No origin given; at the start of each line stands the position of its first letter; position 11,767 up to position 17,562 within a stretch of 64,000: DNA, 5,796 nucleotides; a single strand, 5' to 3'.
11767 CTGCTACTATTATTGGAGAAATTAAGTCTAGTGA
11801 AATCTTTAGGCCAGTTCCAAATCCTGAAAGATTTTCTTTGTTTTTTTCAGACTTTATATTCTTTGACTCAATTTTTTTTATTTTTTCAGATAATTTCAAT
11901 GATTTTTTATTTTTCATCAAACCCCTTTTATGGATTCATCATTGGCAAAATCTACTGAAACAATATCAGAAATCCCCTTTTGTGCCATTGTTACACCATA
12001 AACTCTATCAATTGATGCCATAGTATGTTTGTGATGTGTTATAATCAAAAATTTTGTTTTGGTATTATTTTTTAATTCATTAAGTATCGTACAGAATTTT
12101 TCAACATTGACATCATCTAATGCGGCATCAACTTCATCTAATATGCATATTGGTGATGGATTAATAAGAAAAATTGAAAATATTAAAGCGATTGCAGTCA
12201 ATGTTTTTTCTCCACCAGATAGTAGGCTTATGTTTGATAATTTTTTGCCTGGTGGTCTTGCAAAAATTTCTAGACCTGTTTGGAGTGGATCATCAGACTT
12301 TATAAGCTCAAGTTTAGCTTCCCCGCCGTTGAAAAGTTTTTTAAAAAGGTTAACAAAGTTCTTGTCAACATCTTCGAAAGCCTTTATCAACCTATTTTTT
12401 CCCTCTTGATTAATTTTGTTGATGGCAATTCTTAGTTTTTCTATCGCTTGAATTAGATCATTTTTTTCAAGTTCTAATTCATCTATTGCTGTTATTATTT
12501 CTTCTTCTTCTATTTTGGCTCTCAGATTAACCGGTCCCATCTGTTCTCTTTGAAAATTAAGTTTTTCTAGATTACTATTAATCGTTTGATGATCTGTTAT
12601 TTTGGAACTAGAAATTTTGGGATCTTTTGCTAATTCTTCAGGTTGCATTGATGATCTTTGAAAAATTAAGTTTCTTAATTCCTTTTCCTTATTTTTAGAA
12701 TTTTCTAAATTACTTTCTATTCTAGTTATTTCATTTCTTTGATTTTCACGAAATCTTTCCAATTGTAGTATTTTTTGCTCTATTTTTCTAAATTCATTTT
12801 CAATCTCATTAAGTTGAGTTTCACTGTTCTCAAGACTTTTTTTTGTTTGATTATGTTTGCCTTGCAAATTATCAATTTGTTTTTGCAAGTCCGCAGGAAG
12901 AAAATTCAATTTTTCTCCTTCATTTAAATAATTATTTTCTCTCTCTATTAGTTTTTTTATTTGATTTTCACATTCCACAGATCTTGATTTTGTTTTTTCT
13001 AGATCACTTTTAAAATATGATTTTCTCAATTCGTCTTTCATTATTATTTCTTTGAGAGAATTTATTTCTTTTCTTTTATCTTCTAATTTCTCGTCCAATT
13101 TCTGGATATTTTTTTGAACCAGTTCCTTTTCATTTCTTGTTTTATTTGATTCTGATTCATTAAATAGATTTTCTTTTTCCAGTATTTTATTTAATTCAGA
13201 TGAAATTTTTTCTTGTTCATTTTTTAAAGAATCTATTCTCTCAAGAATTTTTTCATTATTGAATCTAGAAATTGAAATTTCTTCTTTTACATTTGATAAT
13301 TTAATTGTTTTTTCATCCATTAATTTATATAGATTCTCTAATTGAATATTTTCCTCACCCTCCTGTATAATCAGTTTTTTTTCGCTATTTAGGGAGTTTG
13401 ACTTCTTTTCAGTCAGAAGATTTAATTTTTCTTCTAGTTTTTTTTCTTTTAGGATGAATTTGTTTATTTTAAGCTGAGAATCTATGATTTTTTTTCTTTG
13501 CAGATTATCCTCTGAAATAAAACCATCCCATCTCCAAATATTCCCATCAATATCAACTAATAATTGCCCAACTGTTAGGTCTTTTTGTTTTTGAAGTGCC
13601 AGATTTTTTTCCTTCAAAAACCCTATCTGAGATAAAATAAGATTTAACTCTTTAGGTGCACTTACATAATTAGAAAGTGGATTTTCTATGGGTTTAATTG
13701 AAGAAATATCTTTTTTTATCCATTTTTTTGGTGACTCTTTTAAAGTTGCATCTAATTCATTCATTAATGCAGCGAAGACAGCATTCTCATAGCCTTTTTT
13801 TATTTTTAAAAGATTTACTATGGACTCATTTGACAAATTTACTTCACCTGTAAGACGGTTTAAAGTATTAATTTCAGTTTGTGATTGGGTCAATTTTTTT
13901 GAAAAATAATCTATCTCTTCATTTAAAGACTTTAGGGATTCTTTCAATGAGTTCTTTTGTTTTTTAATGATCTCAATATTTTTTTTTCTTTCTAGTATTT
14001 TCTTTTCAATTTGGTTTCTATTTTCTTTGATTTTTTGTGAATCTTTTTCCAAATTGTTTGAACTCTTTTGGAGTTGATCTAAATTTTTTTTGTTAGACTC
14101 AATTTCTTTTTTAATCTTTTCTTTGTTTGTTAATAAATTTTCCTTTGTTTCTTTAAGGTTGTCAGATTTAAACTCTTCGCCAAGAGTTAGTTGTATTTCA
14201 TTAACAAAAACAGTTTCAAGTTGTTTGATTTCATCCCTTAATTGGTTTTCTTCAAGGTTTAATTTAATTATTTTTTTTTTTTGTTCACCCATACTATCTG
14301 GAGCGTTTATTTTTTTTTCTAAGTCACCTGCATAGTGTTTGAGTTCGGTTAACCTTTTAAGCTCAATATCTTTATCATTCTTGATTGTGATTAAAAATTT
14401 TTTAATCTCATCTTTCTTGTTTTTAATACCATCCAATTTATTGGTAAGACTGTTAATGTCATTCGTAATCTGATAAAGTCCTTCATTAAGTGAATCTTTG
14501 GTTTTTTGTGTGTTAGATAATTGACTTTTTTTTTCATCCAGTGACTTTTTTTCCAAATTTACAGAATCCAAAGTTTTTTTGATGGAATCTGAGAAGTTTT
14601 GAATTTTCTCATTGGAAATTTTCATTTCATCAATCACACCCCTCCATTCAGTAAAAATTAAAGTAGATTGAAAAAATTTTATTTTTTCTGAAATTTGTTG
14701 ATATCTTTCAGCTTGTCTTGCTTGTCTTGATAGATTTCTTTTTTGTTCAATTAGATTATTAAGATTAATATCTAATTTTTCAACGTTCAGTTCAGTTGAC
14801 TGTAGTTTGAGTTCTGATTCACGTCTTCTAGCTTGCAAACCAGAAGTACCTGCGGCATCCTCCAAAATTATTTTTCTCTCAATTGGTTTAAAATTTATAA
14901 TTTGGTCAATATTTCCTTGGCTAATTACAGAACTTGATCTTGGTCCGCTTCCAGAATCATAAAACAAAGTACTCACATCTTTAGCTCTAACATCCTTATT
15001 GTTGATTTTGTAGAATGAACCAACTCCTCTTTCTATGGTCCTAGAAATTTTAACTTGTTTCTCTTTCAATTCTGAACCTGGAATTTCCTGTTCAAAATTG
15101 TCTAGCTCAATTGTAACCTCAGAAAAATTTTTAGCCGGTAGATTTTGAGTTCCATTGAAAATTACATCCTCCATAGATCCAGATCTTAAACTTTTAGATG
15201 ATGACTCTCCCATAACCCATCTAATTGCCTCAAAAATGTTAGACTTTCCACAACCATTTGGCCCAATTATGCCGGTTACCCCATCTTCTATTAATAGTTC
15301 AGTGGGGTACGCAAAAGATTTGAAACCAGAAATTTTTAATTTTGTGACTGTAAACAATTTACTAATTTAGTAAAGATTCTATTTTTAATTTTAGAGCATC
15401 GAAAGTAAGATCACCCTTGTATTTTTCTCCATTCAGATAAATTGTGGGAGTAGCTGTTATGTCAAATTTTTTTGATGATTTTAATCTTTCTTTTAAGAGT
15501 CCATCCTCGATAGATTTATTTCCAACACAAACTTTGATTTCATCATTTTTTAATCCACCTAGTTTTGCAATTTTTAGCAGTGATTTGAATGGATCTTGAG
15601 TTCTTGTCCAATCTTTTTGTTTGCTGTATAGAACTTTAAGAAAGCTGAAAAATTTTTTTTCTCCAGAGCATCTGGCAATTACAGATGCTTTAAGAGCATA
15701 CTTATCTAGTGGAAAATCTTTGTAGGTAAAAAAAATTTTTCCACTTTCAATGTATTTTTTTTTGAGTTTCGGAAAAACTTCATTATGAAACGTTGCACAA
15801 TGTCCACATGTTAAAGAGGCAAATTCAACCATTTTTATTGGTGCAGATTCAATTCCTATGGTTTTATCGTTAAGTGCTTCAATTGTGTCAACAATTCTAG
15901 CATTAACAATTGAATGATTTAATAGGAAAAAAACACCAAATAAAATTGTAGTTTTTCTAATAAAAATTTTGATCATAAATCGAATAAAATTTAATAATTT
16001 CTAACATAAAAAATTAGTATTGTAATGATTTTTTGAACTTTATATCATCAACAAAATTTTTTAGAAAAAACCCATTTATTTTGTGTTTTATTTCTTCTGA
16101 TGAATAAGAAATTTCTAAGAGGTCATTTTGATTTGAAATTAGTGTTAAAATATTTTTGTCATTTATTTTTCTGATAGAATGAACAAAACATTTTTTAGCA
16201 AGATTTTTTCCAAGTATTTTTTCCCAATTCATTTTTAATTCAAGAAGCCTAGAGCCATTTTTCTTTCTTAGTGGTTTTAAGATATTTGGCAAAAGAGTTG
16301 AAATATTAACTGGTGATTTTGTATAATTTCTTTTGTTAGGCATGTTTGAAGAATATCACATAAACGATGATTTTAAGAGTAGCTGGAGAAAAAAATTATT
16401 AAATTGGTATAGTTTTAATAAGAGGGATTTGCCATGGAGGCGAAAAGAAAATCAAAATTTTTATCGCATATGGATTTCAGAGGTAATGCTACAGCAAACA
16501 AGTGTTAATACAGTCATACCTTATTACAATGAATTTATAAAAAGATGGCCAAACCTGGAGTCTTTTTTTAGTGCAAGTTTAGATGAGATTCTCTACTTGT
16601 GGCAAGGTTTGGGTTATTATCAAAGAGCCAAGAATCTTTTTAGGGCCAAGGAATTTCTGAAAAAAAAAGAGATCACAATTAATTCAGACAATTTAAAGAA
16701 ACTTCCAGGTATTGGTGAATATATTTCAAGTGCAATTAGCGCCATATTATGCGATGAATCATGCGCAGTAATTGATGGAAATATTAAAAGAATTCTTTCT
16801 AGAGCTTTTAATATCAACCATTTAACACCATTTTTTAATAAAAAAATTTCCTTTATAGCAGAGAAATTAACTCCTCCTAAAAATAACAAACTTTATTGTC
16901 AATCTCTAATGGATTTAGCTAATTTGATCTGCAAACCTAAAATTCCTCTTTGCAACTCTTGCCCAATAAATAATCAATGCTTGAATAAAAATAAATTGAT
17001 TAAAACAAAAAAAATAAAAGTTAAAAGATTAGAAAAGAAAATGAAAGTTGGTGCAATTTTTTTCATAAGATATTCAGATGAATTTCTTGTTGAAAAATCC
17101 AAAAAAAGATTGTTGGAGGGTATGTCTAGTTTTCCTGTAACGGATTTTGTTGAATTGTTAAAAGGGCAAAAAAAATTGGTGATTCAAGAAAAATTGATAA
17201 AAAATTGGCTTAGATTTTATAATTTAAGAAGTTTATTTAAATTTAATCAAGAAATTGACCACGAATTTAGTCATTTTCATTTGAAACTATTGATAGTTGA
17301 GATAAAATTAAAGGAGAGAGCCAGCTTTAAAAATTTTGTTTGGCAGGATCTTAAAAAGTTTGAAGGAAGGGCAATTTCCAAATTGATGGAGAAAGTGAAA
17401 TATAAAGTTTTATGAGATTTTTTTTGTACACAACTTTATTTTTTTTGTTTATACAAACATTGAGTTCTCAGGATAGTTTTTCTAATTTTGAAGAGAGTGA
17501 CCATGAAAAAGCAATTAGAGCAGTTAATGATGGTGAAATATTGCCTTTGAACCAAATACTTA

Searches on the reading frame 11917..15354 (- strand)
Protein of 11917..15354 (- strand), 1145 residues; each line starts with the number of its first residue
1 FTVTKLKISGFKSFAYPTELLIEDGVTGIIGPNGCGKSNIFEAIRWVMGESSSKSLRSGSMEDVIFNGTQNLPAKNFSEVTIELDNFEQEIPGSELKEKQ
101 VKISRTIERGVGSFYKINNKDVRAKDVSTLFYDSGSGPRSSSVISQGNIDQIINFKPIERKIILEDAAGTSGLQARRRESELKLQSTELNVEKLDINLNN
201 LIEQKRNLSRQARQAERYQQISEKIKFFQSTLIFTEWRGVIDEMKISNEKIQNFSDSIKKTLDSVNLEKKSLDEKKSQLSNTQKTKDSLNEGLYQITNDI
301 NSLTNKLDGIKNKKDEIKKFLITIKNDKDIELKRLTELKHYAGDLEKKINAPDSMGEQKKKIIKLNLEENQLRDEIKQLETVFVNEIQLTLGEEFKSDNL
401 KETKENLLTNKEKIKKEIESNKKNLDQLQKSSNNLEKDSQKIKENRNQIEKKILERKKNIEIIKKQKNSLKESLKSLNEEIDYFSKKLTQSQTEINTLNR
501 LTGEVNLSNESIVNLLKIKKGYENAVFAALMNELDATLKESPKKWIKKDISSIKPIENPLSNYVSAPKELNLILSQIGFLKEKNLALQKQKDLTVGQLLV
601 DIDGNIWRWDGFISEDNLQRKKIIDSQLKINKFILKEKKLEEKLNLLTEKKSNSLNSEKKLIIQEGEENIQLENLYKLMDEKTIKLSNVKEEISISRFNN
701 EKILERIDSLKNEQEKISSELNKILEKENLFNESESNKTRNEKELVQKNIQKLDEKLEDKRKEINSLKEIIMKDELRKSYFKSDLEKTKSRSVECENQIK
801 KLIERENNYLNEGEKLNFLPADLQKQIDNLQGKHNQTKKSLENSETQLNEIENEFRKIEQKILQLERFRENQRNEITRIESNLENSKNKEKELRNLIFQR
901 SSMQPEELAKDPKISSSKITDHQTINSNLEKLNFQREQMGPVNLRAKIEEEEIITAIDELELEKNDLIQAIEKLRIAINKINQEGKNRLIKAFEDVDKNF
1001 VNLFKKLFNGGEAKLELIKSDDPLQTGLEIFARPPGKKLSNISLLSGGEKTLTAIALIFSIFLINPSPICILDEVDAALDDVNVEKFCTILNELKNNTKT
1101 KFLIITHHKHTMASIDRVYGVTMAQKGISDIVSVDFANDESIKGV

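Call 25: search_protein_families(library=ncbifam, proteins=[window:11917-15354:-], max_evalue=1e-8)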
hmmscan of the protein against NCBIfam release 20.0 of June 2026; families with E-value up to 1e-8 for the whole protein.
window:11917-15354:- (1145 aa): 7 families
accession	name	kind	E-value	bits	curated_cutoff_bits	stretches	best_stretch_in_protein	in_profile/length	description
TIGR02168.1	SMC_prok_B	equivalog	3.5e-221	737.2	567.35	2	565-1135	615-1180/1181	chromosome segregation protein SMC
TIGR02169.1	SMC_prok_A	equivalog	5.6e-112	375.4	729.4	2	634-1136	667-1165/1165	chromosome segregation protein SMC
NF045487.1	ASRP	equivalog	1.3e-16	60.4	300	1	636-1108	150-591/593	archaea-specific SMC-related protein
NF041035.1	Rad50_Halo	equivalog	2.5e-13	49.3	1000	0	3-339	3-348/883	DNA double-strand break repair ATPase Rad50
NF002572.0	PRK02224.1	equivalog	4.4e-13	48.4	1087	0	3-166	3-157/888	DNA double-strand break repair ATPase Rad50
NF003034.1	PRK03918.1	equivalog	1.3e-09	36.6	700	0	784-1123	526-868/878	DNA double-strand break repair ATPase Rad50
TIGR02211.1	LolD_lipo_ex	equivalog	2.9e-09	36.8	307.75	0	1042-1119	139-212/221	lipoprotein-releasing ABC transporter ATP-binding protein LolD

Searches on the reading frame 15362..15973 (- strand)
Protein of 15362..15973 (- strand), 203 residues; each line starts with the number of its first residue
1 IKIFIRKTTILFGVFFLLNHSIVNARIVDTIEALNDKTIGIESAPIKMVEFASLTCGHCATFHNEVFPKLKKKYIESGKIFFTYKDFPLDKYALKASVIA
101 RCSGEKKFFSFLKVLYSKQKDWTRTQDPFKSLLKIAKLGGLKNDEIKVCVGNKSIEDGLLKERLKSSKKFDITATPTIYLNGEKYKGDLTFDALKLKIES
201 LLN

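Call 25: search_protein_families(library=ncbifam, proteins=[window:15362-15973:-], max_evalue=1e-8)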
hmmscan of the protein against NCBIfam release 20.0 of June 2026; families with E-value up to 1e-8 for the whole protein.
window:15362-15973:- (203 aa): 1 family
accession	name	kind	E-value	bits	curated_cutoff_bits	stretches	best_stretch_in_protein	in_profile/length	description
NF041057.1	Rcas_1661_fam_Se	equivalog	1.4e-16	60.8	190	1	38-199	83-245/247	Rcas_1661 family thioredoxin-like (seleno)lipoprotein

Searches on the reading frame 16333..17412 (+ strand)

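Call 25: search_protein_families(library=ncbifam, proteins=[window:16333-17412:+], max_evalue=1e-8)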
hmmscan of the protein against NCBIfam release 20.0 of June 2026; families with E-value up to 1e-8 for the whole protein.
window:16333-17412:+ (360 aa): 3 families
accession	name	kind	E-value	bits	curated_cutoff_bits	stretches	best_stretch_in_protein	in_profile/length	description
TIGR01084.1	mutY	equivalog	2e-70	237.5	286.5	1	19-275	3-268/277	A/G-specific adenine glycosylase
NF008132.0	PRK10880.1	equivalog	5.7e-55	186.8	427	1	18-330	7-313/351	A/G-specific adenine glycosylase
NF010488.0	PRK13910.1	equivalog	1.1e-35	123.5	471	1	51-269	1-218/290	adenine-specific DNA glycosylase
